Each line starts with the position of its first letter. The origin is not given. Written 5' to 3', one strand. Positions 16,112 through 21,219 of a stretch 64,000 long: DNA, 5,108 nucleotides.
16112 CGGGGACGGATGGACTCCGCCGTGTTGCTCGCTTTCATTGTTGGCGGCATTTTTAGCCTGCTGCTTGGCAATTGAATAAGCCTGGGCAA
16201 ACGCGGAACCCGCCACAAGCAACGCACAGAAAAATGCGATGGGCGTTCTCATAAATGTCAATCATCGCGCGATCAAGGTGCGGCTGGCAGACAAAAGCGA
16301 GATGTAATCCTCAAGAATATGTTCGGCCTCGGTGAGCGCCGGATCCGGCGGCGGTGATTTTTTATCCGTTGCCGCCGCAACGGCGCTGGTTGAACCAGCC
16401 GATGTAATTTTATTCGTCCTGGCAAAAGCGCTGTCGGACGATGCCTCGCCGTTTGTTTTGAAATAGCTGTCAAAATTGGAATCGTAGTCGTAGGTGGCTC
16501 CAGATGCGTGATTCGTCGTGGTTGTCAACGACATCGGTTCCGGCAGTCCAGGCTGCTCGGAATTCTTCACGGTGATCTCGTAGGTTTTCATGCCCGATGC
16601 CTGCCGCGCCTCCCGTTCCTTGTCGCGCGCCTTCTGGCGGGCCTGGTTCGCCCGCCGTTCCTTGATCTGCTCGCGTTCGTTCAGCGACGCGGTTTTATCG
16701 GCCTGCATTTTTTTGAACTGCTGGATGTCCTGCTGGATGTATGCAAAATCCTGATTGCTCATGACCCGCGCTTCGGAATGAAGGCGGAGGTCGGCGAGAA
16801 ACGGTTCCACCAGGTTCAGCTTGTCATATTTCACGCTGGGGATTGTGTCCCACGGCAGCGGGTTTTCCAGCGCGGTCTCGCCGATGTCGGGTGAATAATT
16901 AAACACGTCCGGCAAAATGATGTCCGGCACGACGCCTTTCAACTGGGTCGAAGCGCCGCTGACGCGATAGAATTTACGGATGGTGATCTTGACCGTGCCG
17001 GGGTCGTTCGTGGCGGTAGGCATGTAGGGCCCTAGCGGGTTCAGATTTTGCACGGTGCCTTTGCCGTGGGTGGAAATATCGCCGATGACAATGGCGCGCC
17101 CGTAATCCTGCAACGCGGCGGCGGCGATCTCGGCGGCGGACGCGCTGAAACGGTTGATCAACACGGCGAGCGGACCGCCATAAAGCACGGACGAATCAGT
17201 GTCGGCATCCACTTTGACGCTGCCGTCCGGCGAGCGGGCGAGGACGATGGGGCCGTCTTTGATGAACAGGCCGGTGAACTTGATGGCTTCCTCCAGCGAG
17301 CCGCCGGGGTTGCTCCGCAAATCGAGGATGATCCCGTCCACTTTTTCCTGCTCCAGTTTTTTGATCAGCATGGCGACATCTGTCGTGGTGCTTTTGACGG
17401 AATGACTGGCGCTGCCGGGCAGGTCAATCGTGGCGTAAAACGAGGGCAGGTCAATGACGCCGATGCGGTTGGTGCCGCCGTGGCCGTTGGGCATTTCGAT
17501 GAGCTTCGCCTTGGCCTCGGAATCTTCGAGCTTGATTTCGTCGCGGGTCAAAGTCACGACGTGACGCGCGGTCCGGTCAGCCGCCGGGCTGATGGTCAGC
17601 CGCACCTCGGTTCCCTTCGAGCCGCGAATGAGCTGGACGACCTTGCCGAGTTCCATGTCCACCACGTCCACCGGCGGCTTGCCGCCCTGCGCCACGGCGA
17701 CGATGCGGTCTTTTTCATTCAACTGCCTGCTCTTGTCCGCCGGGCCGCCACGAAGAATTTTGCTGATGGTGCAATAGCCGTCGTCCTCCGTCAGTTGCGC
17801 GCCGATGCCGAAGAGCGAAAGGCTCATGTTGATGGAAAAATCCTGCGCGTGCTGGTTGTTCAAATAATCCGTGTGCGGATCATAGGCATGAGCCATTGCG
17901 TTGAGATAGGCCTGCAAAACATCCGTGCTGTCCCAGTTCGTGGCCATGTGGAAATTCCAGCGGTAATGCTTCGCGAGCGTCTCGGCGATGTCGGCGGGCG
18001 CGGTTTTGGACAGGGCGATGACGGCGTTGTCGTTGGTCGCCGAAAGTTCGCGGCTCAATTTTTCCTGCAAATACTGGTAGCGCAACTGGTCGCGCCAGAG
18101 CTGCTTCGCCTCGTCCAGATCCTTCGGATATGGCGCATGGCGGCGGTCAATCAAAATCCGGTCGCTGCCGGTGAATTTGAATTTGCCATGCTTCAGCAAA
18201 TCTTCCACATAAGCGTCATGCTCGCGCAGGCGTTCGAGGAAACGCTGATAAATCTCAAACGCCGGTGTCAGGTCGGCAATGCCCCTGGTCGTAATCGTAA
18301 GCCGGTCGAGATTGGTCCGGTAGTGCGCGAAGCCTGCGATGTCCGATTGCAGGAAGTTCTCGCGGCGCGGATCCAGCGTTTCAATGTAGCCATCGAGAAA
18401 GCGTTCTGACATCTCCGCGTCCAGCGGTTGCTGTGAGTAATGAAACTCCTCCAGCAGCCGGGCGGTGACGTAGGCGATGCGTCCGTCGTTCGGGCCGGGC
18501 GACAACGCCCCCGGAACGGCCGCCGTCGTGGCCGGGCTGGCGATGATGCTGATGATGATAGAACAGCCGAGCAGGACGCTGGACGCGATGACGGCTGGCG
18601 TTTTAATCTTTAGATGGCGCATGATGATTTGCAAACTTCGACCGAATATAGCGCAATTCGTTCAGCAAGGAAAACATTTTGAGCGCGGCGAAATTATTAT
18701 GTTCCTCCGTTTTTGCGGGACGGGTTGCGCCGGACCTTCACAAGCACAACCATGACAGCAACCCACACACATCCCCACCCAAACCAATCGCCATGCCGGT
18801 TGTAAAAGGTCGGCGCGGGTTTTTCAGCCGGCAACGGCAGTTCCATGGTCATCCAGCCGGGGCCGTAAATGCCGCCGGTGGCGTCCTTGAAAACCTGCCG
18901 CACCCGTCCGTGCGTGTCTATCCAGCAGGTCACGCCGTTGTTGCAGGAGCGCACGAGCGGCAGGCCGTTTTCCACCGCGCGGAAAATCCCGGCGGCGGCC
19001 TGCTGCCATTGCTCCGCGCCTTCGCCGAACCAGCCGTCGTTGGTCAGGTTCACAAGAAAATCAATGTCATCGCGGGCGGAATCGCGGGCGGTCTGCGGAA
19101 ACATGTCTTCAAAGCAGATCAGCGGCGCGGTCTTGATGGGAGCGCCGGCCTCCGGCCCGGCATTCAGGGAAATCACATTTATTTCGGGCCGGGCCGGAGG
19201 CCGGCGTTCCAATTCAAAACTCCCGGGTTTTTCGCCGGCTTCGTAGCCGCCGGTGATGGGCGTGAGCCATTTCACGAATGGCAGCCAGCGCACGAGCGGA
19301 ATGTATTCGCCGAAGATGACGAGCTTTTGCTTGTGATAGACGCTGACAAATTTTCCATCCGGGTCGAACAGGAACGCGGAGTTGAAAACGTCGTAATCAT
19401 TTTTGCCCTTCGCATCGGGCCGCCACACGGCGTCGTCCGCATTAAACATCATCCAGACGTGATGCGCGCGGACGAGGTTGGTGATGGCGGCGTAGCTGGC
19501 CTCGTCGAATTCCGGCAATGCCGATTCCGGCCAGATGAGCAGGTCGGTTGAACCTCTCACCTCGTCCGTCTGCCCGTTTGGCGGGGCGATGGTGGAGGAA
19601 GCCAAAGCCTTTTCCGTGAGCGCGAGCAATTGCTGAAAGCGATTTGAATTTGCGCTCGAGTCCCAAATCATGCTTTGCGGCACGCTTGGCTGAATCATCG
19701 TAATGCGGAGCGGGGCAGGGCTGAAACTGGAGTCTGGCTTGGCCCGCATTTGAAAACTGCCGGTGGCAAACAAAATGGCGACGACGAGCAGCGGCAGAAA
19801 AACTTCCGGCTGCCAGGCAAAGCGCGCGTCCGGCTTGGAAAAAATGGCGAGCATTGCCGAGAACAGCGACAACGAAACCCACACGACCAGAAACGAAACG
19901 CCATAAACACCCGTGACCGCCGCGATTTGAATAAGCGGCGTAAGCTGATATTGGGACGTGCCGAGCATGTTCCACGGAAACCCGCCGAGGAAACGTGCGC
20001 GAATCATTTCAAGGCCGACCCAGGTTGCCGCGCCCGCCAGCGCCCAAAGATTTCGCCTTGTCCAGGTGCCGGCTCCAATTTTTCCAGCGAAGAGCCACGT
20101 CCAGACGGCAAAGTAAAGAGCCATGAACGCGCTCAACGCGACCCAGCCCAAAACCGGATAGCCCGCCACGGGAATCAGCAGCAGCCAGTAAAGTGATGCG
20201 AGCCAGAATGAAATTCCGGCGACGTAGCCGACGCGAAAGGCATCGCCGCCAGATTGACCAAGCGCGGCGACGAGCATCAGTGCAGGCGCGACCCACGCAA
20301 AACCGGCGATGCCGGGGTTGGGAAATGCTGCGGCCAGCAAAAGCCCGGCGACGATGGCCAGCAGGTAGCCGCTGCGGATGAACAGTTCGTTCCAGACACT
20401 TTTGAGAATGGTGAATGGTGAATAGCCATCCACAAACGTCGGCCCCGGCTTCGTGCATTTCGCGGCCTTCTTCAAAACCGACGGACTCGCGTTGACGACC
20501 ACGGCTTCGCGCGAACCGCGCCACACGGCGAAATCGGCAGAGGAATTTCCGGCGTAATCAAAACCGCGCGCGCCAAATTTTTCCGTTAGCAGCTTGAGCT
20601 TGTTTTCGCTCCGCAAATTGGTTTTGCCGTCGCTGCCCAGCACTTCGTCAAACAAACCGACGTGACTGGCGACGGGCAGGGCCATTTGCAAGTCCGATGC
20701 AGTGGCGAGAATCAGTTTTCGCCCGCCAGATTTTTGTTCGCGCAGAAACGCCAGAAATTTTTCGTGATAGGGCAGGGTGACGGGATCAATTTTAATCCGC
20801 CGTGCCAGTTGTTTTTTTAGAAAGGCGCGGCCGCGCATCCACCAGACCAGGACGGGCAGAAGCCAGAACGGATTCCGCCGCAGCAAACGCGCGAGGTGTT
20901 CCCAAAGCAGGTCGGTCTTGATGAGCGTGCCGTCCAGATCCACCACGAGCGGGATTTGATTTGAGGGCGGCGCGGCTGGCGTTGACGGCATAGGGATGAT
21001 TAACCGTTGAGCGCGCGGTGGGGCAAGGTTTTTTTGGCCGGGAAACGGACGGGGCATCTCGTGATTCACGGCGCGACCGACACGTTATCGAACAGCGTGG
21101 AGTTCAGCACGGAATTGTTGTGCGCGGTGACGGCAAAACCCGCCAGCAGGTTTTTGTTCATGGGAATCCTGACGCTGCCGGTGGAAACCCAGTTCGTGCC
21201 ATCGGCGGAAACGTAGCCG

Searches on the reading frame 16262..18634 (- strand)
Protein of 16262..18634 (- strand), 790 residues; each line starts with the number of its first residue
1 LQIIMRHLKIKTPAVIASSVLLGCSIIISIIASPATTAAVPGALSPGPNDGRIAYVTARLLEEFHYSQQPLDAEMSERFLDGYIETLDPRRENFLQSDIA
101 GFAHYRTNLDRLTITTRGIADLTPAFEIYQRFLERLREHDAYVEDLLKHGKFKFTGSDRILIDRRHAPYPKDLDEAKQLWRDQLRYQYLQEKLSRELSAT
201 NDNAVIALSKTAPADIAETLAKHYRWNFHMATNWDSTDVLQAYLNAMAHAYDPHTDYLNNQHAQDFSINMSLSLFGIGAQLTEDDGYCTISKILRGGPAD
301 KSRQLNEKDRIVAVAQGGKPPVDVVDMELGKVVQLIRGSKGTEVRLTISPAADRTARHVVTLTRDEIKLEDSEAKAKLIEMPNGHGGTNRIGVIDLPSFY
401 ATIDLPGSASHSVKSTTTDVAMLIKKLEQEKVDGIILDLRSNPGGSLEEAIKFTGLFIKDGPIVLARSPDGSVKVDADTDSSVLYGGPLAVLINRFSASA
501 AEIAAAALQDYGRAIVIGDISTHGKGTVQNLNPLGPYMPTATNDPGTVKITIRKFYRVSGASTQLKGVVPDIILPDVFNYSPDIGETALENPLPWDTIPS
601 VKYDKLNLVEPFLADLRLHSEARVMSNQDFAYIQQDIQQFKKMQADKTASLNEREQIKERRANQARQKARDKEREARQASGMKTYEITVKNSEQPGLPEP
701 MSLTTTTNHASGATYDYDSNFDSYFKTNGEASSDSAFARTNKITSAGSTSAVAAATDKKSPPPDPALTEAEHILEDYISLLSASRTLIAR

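Call 8: search_protein_families(library=pfam, proteins=[window:16262-18634:-], max_evalue=0.001)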
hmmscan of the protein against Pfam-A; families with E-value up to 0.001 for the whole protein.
window:16262-18634:- (790 aa): 4 families
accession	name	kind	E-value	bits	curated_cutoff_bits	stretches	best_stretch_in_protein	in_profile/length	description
PF17804.6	TSP_NTD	-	8.7e-47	160.2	26.4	1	59-260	3-187/188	Tail specific protease N-terminal domain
PF03572.23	Peptidase_S41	-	1.5e-43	148.7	24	1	390-573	1-164/165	Peptidase family S41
PF11818.13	DUF3340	-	2.5e-30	106.1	28.6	1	583-778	5-154/155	C-terminal domain of tail specific protease (DUF3340)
PF00595.29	PDZ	-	2.9e-10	40.8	23.2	1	269-348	5-80/81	PDZ domain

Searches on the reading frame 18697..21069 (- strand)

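Call 8: search_protein_families(library=pfam, proteins=[window:18697-21069:-], max_evalue=0.001)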
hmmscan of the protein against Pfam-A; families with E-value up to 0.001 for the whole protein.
window:18697-21069:- (790 aa): 3 families
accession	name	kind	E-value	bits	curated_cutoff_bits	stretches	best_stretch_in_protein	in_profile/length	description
PF20154.4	LNT_N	-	3e-30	106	27.1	1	241-399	1-157/159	Apolipoprotein N-acyltransferase N-terminal domain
PF00795.27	CN_hydrolase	-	9.8e-20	71.4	23.2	1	473-723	16-230/256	Carbon-nitrogen hydrolase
PF12710.13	HAD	-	1.5e-08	35.7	27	1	42-180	2-185/189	haloacid dehalogenase-like hydrolase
